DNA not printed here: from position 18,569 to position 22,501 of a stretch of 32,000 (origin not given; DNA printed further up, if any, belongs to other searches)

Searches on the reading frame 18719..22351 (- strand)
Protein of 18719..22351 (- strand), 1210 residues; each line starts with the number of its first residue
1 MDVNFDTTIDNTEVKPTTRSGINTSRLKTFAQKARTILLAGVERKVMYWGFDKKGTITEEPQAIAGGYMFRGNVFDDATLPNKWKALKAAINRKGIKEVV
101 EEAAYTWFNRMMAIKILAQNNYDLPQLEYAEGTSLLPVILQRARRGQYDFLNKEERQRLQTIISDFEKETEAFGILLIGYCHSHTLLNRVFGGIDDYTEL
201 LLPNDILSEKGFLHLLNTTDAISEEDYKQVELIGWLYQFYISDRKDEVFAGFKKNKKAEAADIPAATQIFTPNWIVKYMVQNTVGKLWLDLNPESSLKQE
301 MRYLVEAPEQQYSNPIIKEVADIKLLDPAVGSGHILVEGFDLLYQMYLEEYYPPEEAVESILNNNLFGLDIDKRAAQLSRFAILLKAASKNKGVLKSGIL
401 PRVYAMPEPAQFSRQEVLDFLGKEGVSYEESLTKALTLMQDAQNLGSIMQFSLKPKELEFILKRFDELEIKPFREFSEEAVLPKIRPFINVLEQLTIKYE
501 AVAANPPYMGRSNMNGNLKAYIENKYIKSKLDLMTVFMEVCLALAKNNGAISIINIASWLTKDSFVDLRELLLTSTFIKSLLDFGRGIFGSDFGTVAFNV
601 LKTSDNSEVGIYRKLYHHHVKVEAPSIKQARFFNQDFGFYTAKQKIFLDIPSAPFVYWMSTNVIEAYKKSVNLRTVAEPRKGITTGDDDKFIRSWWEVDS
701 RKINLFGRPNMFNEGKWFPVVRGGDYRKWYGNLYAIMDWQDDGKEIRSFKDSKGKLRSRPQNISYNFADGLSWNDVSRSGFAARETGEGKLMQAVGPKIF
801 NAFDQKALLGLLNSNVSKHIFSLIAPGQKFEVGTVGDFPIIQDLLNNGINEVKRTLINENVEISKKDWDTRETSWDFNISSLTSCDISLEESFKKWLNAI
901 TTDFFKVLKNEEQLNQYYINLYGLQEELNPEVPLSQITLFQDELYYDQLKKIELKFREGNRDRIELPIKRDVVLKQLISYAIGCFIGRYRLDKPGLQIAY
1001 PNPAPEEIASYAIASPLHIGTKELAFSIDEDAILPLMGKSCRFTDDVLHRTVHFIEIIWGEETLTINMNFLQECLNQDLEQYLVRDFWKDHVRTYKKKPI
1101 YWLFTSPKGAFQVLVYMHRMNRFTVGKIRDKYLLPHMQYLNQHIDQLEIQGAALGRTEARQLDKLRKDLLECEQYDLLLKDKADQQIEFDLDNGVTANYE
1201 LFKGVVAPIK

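Call 8: search_protein_families(library=pfam, proteins=[window:18719-22351:-], max_evalue=0.001)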
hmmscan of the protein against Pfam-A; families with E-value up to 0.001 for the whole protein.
window:18719-22351:- (1210 aa): 3 families
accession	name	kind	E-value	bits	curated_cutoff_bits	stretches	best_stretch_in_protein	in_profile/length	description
PF07669.17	Eco57I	-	4.3e-24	86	25.3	1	364-589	1-171/171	Eco57I restriction-modification methylase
PF02384.22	N6_Mtase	-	2.3e-07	30.9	20.4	0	316-391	41-105/311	N-6 DNA Methylase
PF20473.4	MmeI_Mtase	-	1.8e-06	27.8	27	1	316-391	14-90/259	MmeI, DNA-methyltransferase domain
